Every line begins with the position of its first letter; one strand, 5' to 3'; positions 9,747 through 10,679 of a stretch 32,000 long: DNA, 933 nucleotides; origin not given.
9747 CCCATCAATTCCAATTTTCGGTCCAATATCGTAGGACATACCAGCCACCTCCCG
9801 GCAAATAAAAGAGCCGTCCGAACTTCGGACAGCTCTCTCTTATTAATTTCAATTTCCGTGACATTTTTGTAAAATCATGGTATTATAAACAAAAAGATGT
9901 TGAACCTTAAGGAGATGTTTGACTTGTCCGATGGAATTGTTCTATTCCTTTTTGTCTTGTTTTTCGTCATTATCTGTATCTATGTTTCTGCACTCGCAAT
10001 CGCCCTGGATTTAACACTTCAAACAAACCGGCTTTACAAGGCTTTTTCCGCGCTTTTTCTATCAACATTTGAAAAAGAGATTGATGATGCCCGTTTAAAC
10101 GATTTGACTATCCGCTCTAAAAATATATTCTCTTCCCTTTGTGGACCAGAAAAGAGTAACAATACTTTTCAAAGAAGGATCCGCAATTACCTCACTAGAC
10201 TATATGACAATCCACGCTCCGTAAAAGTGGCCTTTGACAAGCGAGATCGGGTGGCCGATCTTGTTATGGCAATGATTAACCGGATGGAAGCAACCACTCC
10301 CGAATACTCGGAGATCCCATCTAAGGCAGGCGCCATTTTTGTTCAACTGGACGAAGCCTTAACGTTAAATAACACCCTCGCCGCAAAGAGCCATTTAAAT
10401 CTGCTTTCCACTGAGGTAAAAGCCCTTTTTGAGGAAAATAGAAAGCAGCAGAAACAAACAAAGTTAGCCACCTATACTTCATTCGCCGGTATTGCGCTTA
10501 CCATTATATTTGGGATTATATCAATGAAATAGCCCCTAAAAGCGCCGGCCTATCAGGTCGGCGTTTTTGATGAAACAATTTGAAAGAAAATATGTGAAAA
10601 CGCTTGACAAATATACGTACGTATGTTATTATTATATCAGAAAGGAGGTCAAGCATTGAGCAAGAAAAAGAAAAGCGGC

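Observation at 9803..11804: Opposite-strand, AT-rich accessory island splitting the tail chaperone from the tape measure gene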

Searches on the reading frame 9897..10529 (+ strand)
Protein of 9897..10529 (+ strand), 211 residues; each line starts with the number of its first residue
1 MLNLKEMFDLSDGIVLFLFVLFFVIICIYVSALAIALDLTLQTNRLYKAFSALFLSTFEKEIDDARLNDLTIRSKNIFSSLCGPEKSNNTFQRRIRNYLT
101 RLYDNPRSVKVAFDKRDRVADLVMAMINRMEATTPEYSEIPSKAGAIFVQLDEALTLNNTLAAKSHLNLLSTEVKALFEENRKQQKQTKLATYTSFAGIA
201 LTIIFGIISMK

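Call 7: search_protein_families(library=pfam, max_evalue=0.1, proteins=[window:9897-10529:+])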
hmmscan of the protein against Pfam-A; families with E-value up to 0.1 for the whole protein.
window:9897-10529:+ (211 aa): 2 families
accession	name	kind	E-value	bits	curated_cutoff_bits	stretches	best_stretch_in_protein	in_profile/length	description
PF09548.15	Spore_III_AB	-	0.051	14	32.5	0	138-205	100-169/170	Stage III sporulation protein AB (spore_III_AB)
PF14163.11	SieB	-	0.084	12.9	26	0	28-81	38-89/147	Super-infection exclusion protein B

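Call 8: search_protein_families(library=phrogs, max_evalue=0.1, proteins=[window:9897-10529:+])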
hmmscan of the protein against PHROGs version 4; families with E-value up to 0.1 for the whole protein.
window:9897-10529:+ (211 aa): 0 families

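Call 11: search_protein_families(library=padloc, max_evalue=1, proteins=[window:9897-10529:+])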
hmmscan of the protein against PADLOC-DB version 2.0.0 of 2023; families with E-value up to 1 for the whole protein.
window:9897-10529:+ (211 aa): 0 families

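Call 12: search_protein_families(library=ncbifam, max_evalue=1, proteins=[window:9897-10529:+])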
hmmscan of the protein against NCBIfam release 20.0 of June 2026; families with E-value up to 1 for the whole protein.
window:9897-10529:+ (211 aa): 2 families
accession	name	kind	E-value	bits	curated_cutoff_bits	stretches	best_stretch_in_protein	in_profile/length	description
NF003409.0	PRK04778.1-3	equivalog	0.03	13.1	562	1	16-135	3-121/570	septation ring formation regulator EzrA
NF007836.1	PRK10548.1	equivalog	0.12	12.8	116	0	84-124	53-94/110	flagella biosynthesis regulatory protein FliT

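Call 17: find_encoding_contigs(protein=window:9897-10529:+, flank=8000, max_places=10)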
Protein window:9897-10529:+ (211 aa): 10 contigs read that carry it; 10 places shown.
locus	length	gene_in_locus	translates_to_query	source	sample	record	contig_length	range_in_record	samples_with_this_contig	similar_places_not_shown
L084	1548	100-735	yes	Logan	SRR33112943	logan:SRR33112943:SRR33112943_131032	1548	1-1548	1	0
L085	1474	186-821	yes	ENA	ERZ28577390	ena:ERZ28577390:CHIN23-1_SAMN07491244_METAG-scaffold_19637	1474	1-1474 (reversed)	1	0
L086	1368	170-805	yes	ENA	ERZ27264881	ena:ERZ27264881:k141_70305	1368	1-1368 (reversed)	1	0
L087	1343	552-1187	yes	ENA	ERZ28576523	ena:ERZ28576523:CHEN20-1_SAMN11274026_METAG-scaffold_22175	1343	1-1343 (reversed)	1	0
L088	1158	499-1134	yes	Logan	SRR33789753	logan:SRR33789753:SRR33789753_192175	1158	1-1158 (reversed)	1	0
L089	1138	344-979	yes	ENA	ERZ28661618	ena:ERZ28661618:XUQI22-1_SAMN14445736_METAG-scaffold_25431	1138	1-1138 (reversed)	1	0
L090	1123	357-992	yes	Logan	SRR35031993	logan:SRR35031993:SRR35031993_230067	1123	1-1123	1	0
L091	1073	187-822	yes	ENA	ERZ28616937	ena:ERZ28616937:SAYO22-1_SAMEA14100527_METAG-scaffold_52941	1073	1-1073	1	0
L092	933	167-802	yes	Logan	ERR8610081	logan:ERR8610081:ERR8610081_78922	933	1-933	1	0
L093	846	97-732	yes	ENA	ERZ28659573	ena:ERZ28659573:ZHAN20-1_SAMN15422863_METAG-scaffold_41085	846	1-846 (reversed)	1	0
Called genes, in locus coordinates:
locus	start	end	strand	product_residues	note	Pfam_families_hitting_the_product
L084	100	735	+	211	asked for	-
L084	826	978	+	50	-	-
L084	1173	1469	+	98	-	-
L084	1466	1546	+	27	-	?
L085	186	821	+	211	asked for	-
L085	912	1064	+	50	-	-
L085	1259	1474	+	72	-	?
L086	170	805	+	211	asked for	-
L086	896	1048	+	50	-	-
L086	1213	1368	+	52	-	?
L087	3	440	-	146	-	?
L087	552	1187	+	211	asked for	-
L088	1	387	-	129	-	?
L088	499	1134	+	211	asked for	-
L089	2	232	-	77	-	?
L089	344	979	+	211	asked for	-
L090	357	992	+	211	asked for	-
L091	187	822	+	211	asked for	-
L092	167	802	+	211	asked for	-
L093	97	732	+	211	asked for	-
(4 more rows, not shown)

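Call 33: search_solved_structures(query=window:9897-10529:+, max_evalue=10, show_alignments=1)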
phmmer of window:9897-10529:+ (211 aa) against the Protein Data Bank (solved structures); distinct sequences matched with E-value up to 10: 8.
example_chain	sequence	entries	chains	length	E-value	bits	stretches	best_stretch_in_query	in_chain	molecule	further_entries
8a4j_A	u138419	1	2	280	0.23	14.6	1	92-157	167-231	Ganglioside-induced differentiation-associated protein 1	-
7ywd_A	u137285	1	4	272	0.4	13.8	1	92-157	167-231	Ganglioside-induced differentiation-associated protein 1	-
7q6j_A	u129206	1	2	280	0.41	13.8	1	92-157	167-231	Ganglioside-induced differentiation-associated protein 1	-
7aia_AAA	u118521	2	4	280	0.42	13.8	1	92-157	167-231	Ganglioside-induced differentiation-associated protein 1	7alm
8a4k_A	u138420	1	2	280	0.42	13.8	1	92-157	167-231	Ganglioside-induced differentiation-associated protein 1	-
7q6k_A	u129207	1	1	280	0.43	13.7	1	92-157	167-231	Ganglioside-induced differentiation-associated protein 1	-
7b2g_A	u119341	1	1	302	0.5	13.5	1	92-157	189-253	Ganglioside-induced differentiation-associated protein 1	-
8exz_A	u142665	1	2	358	1.6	11.9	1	92-157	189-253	Ganglioside-induced differentiation-associated protein 1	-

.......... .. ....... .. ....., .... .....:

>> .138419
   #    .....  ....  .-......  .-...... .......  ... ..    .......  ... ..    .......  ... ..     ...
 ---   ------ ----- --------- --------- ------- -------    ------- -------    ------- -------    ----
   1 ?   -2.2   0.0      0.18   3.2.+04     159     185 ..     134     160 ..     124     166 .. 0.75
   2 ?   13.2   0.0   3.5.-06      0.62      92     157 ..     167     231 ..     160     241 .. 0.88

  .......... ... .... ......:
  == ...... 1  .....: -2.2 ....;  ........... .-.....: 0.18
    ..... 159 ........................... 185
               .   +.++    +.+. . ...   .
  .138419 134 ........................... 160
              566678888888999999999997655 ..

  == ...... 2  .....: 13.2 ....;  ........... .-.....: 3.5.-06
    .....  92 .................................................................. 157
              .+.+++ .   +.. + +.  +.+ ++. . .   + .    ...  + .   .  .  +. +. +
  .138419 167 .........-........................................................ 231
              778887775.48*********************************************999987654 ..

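Call 35: find_homologous_proteins(query=window:9897-10529:+, max_evalue=0.001)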
Query window:9897-10529:+ (211 aa): 1 proteins with E <= 0.001 among 385 candidates.
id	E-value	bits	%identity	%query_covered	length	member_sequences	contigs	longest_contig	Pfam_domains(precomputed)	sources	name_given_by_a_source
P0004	2.6e-124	430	100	97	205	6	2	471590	-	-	-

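Call 44: search_protein_representatives(protein=window:9897-10529:+)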
Query: 211 residues. Proteins with E-value up to 0.001 (for the whole library): 27; up to 1e-10: 1; up to 1e-30: 1. The best 27 are listed.
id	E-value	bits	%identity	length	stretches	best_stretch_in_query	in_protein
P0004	8.4e-125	430.0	100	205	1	7-211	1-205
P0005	1.2e-07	48.2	23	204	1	16-210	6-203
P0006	7.0e-07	45.7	26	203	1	17-209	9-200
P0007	1.7e-06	44.4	28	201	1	16-209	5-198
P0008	3.9e-06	43.2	29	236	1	17-209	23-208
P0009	4.0e-06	43.2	27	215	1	16-210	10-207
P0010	8.9e-06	42.1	26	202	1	18-210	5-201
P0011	1.3e-05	41.6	24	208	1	14-209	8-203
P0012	2.0e-05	41.0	28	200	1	14-209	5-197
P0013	2.1e-05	40.9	23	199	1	17-210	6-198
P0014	3.2e-05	40.3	25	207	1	17-210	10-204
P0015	3.7e-05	40.1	25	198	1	14-210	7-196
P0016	4.0e-05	39.9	31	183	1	43-210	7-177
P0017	5.2e-05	39.6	26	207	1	17-210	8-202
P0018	5.6e-05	39.5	27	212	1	12-210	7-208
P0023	1.8e-04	37.8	29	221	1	111-210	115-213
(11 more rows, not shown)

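Call 51: search_protein_families(library=pfam, alignment_id=A2, max_evalue=0.01)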
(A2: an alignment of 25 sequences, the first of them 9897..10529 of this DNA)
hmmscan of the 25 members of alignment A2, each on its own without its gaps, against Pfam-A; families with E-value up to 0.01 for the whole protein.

A. member 1, window:9897-10529:+ (211 aa): 0 families

B. families by the number of members that match (of 25 scanned): 6 families
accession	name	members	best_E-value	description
PF09548.15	Spore_III_AB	1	0.00086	Stage III sporulation protein AB (spore_III_AB)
PF14991.11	MLANA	1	0.0029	Protein melan-A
PF13800.11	Sigma_reg_N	1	0.0051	Sigma factor regulator N-terminal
PF11208.13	DUF2992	1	0.0063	Protein of unknown function (DUF2992)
PF05884.17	ZYG-11_interact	1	0.0068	Interactor of ZYG-11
PF12612.13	TFCD_C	1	0.0071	Tubulin folding cofactor D C terminal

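Call 52: find_encoding_contigs(protein=P0012, flank=8000, max_places=4)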
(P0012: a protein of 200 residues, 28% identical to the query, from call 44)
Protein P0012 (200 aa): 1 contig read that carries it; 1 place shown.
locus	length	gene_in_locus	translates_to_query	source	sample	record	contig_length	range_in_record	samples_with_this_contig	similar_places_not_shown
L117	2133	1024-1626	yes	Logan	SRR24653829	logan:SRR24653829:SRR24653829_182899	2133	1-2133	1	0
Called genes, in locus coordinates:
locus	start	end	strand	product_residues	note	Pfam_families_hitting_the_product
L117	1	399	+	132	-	?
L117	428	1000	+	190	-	-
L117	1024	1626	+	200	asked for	-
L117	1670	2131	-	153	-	?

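Call 53: find_encoding_contigs(protein=P0017, flank=8000, max_places=4)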
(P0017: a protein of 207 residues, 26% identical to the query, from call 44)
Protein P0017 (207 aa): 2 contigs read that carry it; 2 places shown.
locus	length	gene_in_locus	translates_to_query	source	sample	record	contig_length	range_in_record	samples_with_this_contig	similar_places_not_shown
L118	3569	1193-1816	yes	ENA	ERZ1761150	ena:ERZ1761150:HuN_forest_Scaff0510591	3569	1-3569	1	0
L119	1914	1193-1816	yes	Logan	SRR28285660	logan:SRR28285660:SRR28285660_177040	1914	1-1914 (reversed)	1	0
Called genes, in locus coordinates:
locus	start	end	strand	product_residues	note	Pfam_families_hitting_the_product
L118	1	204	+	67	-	?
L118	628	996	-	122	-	-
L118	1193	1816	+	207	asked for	-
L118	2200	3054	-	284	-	PF13365:Trypsin_2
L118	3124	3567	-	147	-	?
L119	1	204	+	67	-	?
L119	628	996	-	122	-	-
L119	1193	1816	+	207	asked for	-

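Call 54: find_encoding_contigs(protein=P0005, flank=8000, max_places=4)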
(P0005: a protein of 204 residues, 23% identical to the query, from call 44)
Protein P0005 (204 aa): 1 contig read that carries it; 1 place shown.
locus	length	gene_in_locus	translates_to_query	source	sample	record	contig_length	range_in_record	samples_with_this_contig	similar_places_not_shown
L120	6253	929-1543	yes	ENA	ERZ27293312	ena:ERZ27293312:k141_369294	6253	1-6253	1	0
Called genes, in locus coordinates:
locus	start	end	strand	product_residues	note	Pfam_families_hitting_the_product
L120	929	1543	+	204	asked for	-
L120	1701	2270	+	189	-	-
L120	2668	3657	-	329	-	PF03629:SASA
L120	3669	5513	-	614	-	PF03629:SASA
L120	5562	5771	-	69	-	PF07022:Phage_CI_repr (weak), PF01381:HTH_3, PF13443:HTH_26 (weak)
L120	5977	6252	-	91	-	?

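Call 55: find_encoding_contigs(protein=P0023, flank=8000, max_places=4)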
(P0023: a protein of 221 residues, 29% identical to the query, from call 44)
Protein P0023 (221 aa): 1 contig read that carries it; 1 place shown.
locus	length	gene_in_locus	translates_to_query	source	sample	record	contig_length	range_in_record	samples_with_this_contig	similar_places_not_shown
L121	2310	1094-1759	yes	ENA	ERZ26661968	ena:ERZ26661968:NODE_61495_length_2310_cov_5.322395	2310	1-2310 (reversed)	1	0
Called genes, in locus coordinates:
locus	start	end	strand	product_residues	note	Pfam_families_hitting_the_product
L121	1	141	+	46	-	?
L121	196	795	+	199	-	PF13683:rve_3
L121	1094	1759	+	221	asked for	-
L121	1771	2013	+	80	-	-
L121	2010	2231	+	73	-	-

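Call 56: predict_structure(alignment_id=A2)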
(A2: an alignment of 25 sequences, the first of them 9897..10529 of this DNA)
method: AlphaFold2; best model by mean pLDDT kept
length: 211 residues; sequences in the alignment: 25
mean_pLDDT: 87.8   pTM: 0.61
mean pLDDT of the five models: 87.8, 86.0, 85.0, 84.8, 83.5
residues with pLDDT >= 90: 97; 70-90: 98; 50-70: 16; < 50: 0
segments of 3 or more residues with pLDDT < 50: none
pLDDT, mean of each block of 10 residues (from residue 1): 67 88 96 95 90 85 86 89 77 86 78 75 87 76 92 96 98 96 97 96 93 85
secondary structure, 60 per line:
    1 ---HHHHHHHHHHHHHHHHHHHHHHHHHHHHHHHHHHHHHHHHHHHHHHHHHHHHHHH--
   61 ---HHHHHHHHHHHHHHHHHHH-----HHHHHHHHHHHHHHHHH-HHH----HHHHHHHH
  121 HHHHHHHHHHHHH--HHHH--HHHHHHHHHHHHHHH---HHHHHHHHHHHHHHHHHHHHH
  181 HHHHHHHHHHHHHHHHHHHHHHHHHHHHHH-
elements in order: H4-58 H64-82 H88-104 H113-133 H136-139 H142-156 H160-210

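Call 62: fold_search(model_id=the predicted structure, library=pdb)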
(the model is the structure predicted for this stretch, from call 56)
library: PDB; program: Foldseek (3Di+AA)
matches with E <= 10: 116; with E <= 0.001: 0
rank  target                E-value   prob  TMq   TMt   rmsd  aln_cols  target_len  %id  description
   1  7xge_G                5.6e-01  0.30  0.18  0.23  17.4       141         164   11  Crystal structure of MCL-1 in complex with computationally designed inhibitor protein (released 2022-07-20)
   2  7xge_A                7.4e-01  0.25  0.18  0.22  17.3       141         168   11  Crystal structure of MCL-1 in complex with computationally designed inhibitor protein (released 2022-07-20)
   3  1fio                  9.7e-01  0.10  0.16  0.17  15.9       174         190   11  CRYSTAL STRUCTURE OF YEAST T-SNARE PROTEIN SSO1 (released 2000-10-11)
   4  2qzg_B                1.4e+00  0.23  0.20  0.39   9.9        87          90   11  Crystal structure of unknown function protein MMP1188 (released 2007-09-04)
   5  7t8n_BBB              1.6e+00  0.13  0.19  0.28  10.8       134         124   17  Crystal structure of the PNAG binding module PgaA-TPR 220-359 (released 2022-08-03)
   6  3esl_B                1.7e+00  0.12  0.21  0.21  12.2       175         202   14  Crystal structure of the conserved N-terminal domain of the mitotic checkpoint component BUB1 (released 2009-02-17)
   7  7q83_B                1.7e+00  0.09  0.17  0.22  15.9       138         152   12  Crystal structure of S. cerevisiae Sso2 in complex with the pleckstrin homology domain of Sec3 (released 2022-08-31)
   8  9nkg_X                2.0e+00  0.16  0.27  0.18  10.5       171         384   15  Structure of substrate engaged MIDN-bound human 26S proteasome, EB-MIDN (Composite map) (released 2025-05-07)
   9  7t8n_AAA              2.0e+00  0.11  0.18  0.26  10.8       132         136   17  Crystal structure of the PNAG binding module PgaA-TPR 220-359 (released 2022-08-03)
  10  9k7t_A                2.3e+00  0.14  0.19  0.37   8.5        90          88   11  Crystal structure of designed zinc-induced homotetramer C4-Zn1-HEHE-1 (released 2025-10-29)
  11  7xge_C                2.3e+00  0.09  0.17  0.22  18.1       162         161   10  Crystal structure of MCL-1 in complex with computationally designed inhibitor protein (released 2022-07-20)
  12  4l8i_A                2.4e+00  0.13  0.18  0.30  19.0       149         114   12  Crystal structure of RSV epitope scaffold FFL_005 (released 2014-02-12)
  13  4epz                  2.4e+00  0.13  0.19  0.25  12.7       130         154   11  Crystal structure of a transcription anti-terminator antagonist UpxZ (BACUNI_04315) from Bacteroides uniformis ATCC 8492 (released 2012-07-11)
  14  6jx6_D                2.7e+00  0.10  0.20  0.27  18.4       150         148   15  Tetrameric form of Smac (released 2019-12-04)
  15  5m4y_A                2.7e+00  0.06  0.16  0.18  15.1       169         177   11  Crystal structure of the Sec3/Sso2 complex at 2.20 angstrom resolution (released 2017-02-08)
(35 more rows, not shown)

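Call 76: fold_search(model_id=the predicted structure, library=viral)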
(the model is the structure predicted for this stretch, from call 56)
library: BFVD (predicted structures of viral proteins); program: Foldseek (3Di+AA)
matches with E <= 10: 145; with E <= 0.001: 0
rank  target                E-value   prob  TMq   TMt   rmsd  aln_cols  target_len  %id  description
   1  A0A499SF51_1          4.1e-01  0.23  0.22  0.07  17.3       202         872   14  (no name in the UniProt tables at hand)
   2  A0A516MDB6            1.6e+00  0.09  0.19  0.26  13.1       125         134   11  (no name in the UniProt tables at hand)
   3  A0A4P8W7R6            1.8e+00  0.11  0.19  0.29   9.7       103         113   12  (no name in the UniProt tables at hand)
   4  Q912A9                1.9e+00  0.18  0.25  0.31   8.9       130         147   14  Polyprotein (Fragment) [Human parechovirus 2]
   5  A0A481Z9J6            2.1e+00  0.14  0.23  0.34   6.7       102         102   11  Uncharacterized protein [Pithovirus LCPAC401]
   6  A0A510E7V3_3          2.1e+00  0.09  0.18  0.04  23.4       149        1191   13  (no name in the UniProt tables at hand)
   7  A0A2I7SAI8            2.2e+00  0.13  0.20  0.27  11.2       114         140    9  (no name in the UniProt tables at hand)
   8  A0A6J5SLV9            2.2e+00  0.09  0.20  0.26  10.9       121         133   15  Uncharacterized protein [uncultured Caudovirales phage]
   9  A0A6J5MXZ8            2.4e+00  0.08  0.20  0.28  13.0       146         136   15  Uncharacterized protein [uncultured Caudovirales phage]
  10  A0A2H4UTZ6            2.4e+00  0.07  0.18  0.12  27.0       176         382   14  Uncharacterized protein [Bodo saltans virus]
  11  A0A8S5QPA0            2.8e+00  0.10  0.16  0.22  17.6        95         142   17  Uncharacterized protein [Siphoviridae sp. ct8LX107]
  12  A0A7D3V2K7            2.9e+00  0.13  0.20  0.18  15.7       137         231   12  (no name in the UniProt tables at hand)
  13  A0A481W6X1            2.9e+00  0.10  0.18  0.28  21.3       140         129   15  Uncharacterized protein [Fusobacterium phage Fnu1]
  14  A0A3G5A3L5            2.9e+00  0.07  0.17  0.11  15.8       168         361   11  Uncharacterized protein [Harvfovirus sp.]
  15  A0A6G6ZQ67            3.1e+00  0.15  0.28  0.11   8.3       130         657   12  (no name in the UniProt tables at hand)
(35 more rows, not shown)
